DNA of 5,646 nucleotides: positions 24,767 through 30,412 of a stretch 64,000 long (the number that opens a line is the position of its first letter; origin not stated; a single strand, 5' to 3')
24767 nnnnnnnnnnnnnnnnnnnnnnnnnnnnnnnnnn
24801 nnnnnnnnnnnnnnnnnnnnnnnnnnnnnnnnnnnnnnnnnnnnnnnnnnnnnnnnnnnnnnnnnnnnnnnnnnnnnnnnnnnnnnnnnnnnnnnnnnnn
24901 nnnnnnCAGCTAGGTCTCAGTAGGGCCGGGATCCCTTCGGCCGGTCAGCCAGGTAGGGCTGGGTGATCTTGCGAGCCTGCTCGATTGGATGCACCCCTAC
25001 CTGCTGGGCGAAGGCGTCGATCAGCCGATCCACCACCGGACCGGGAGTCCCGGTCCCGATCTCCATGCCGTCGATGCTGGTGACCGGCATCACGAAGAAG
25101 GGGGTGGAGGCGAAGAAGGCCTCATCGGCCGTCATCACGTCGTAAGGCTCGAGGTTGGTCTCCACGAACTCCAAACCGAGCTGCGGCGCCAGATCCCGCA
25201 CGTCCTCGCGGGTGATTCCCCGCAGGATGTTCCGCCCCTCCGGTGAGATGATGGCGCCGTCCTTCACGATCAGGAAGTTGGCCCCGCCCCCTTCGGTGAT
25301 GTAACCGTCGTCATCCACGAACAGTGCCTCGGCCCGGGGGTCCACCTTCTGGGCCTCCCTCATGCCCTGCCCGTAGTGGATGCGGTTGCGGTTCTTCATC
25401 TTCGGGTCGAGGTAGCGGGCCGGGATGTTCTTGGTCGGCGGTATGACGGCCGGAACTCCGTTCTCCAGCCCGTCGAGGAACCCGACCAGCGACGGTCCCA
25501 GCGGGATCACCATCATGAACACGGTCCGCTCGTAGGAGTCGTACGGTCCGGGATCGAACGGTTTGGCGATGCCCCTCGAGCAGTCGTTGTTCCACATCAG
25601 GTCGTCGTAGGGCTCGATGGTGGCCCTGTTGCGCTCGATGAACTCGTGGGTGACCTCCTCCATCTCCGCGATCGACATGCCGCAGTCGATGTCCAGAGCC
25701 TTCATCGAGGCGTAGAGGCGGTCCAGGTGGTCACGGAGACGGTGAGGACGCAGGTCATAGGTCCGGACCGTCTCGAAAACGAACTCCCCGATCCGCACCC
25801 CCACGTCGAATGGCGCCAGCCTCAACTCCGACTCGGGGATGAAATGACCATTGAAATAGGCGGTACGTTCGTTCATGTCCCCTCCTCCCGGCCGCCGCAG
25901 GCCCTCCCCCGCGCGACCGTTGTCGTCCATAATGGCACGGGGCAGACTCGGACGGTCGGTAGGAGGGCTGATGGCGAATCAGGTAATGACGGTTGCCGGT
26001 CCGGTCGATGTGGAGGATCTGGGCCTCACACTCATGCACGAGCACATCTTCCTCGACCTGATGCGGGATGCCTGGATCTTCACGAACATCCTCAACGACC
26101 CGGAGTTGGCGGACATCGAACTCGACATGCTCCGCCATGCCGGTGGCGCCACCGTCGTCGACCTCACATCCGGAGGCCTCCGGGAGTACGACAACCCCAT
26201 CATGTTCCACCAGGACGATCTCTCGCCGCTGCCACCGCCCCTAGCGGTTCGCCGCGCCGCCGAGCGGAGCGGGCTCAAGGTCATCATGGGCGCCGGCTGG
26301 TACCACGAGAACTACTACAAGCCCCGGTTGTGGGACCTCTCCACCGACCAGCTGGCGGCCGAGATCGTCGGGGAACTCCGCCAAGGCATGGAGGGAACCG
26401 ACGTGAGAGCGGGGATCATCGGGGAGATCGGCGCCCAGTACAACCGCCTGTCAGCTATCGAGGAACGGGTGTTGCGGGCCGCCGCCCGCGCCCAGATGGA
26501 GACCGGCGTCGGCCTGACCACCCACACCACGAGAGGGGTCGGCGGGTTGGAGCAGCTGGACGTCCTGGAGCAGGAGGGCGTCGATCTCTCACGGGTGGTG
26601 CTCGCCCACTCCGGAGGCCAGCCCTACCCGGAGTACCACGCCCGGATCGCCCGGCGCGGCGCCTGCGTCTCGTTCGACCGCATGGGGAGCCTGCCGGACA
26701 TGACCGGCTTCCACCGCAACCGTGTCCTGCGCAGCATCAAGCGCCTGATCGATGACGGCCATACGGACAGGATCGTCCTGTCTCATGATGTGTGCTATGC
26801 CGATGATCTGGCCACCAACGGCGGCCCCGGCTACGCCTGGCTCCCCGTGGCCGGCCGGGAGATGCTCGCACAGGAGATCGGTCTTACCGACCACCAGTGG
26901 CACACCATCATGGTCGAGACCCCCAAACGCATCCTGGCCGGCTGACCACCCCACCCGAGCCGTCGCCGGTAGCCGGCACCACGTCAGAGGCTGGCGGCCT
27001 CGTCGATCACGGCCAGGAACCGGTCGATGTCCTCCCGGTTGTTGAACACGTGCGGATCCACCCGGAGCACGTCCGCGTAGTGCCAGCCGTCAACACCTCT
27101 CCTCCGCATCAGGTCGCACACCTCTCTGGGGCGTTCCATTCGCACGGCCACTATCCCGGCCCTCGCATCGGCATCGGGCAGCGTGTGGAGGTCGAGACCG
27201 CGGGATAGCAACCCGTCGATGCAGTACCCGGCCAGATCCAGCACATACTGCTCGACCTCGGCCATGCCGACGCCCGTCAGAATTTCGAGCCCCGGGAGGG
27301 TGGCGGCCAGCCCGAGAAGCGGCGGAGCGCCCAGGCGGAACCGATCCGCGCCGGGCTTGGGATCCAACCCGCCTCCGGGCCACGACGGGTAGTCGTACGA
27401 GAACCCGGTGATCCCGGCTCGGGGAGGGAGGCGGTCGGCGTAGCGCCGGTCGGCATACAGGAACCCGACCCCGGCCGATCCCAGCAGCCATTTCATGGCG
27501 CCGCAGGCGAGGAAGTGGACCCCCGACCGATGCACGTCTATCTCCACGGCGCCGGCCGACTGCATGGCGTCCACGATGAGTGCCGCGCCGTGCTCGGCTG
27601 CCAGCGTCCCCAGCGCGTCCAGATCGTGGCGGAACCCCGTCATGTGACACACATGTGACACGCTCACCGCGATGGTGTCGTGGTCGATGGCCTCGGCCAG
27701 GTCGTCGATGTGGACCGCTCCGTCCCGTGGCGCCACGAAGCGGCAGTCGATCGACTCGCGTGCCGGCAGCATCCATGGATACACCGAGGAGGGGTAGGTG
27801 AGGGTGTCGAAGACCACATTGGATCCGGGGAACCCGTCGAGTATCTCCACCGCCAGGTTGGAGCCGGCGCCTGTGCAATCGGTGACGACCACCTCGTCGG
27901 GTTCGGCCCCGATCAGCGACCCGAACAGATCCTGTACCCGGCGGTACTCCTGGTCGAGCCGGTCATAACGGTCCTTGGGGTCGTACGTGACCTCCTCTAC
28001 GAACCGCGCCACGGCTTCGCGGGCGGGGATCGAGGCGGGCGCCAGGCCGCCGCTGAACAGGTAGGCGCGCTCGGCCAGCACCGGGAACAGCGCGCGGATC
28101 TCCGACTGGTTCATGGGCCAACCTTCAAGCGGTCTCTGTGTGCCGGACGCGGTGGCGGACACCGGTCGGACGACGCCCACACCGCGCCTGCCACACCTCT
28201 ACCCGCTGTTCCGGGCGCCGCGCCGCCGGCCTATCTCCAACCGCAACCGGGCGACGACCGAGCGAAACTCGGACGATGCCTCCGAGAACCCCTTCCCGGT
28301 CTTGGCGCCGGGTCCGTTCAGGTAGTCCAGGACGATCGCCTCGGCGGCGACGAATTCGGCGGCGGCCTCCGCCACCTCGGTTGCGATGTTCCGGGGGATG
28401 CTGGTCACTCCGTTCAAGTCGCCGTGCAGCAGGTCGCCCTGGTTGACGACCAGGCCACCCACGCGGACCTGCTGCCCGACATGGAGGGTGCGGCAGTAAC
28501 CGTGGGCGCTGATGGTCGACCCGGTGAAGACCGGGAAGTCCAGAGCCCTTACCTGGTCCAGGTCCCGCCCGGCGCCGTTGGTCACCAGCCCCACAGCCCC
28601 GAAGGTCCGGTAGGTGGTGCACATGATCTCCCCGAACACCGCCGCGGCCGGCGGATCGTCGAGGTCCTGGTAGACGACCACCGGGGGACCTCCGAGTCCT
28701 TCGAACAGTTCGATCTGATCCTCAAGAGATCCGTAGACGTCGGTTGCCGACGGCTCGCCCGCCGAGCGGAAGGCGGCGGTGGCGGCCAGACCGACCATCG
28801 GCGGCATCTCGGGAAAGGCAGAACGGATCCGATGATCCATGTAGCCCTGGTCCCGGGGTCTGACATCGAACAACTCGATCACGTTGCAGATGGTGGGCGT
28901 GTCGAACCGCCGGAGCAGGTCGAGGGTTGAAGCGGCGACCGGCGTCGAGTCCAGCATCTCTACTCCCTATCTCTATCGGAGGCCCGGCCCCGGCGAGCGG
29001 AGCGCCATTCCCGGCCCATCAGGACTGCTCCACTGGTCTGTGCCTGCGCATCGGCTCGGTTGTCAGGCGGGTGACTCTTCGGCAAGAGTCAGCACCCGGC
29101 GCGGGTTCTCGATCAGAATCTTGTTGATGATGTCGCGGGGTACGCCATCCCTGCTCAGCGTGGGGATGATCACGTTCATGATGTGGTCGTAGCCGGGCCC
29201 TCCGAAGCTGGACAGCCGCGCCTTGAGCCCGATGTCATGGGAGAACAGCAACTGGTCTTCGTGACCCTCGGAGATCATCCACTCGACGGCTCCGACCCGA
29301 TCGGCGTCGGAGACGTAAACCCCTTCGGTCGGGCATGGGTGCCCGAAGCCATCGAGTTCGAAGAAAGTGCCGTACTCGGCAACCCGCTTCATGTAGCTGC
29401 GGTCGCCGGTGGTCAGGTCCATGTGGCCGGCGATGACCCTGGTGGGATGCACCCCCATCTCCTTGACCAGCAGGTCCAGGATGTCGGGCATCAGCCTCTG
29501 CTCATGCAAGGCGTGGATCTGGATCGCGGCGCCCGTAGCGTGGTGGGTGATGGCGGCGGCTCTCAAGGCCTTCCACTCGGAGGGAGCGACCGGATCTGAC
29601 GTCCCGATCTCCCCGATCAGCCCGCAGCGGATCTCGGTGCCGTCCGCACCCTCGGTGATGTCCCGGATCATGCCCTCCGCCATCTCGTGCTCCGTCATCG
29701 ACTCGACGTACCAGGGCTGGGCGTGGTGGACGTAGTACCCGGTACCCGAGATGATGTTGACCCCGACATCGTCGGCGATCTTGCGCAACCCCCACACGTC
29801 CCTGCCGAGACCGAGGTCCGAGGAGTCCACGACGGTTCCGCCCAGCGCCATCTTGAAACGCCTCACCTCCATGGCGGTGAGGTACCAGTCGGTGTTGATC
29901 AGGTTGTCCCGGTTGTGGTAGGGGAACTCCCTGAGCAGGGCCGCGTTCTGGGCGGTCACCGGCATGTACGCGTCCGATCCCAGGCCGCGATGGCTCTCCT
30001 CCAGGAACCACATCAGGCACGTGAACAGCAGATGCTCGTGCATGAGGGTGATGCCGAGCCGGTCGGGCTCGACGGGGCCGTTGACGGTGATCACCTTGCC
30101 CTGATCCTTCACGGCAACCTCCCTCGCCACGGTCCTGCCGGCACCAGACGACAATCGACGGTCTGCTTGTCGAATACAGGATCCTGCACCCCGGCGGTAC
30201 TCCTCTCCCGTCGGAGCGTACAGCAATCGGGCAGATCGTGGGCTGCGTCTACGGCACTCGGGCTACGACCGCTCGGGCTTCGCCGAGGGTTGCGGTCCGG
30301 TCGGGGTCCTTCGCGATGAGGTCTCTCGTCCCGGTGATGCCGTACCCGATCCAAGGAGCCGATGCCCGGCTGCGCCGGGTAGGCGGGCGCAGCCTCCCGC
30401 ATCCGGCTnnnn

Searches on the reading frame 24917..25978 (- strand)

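Call 8: search_protein_families(library=pfam, proteins=[window:24917-25978:-], max_evalue=0.001)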
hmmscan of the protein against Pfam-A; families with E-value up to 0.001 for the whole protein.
window:24917-25978:- (353 aa): 1 family
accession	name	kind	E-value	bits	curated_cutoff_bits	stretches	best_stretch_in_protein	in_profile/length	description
PF01063.24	Aminotran_4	-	2.4e-41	142.5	28.5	1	67-302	2-223/223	Amino-transferase class IV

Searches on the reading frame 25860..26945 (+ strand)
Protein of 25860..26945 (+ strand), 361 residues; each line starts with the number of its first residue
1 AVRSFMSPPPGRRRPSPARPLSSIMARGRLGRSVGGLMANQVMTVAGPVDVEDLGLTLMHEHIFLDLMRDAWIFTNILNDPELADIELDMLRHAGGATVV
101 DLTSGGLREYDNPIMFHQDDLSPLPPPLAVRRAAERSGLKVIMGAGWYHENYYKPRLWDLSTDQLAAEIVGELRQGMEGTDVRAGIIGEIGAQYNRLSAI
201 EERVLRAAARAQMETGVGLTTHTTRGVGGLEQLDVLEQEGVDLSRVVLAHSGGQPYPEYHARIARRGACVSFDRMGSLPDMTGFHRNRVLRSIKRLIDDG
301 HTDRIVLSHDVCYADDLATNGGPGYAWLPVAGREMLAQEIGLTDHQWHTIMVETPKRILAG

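Call 8: search_protein_families(library=pfam, proteins=[window:25860-26945:+], max_evalue=0.001)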
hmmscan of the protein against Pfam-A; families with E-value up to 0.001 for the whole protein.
window:25860-26945:+ (361 aa): 1 family
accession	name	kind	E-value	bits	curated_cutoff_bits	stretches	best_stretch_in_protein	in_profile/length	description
PF02126.24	PTE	-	6.4e-54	183.8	22.4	1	49-359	1-297/298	Phosphotriesterase family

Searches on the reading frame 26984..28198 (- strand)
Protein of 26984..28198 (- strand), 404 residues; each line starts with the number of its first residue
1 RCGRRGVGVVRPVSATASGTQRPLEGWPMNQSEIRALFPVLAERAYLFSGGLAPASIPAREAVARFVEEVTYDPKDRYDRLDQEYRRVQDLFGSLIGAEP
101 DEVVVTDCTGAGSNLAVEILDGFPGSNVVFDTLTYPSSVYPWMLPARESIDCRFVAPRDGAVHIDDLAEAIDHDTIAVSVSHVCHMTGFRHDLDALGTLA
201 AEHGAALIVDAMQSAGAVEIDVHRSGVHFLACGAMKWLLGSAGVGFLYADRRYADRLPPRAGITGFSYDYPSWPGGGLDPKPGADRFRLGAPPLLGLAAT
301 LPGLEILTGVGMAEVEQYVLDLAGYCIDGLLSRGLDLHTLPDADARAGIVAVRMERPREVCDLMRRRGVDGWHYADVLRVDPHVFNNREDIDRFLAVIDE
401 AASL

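Call 8: search_protein_families(library=pfam, proteins=[window:26984-28198:-], max_evalue=0.001)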
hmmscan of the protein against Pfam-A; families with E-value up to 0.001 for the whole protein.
window:26984-28198:- (404 aa): 3 families
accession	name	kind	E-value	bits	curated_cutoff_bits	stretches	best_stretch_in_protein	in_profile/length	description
PF00266.25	Aminotran_5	-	1.7e-32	113.3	21.5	1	78-356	38-318/371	Aminotransferase class-V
PF00155.27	Aminotran_1_2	-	9.8e-10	38.6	19.7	1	89-257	52-241/361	Aminotransferase class I and II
PF01041.23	DegT_DnrJ_EryC1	-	2.2e-06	27.6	19.8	1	93-218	34-153/360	DegT/DnrJ/EryC1/StrS aminotransferase family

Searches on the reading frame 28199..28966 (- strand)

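Call 8: search_protein_families(library=pfam, proteins=[window:28199-28966:-], max_evalue=0.001)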
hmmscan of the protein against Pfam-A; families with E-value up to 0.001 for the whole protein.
window:28199-28966:- (255 aa): 1 family
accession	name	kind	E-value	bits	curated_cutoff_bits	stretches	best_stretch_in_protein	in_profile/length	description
PF03737.21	RraA-like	-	1.5e-20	74.4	24.5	1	27-187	2-150/152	Aldolase/RraA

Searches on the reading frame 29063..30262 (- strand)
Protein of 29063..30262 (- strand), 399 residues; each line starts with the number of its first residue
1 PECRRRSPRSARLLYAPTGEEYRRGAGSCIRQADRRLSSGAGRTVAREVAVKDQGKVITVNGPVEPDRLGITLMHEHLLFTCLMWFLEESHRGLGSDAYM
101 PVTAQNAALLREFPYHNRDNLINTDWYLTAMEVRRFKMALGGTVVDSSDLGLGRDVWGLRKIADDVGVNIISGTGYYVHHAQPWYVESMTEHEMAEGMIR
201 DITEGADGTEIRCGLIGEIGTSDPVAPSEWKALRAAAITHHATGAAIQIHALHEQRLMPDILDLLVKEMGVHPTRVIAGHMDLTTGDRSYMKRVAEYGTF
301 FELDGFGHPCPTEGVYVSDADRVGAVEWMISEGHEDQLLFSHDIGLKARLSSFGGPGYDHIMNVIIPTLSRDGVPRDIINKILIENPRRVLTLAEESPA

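Call 8: search_protein_families(library=pfam, proteins=[window:29063-30262:-], max_evalue=0.001)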
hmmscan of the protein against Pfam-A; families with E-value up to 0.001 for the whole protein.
window:29063-30262:- (399 aa): 1 family
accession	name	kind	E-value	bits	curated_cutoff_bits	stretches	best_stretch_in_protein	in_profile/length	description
PF02126.24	PTE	-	1.6e-62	212.1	22.4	1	64-392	1-298/298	Phosphotriesterase family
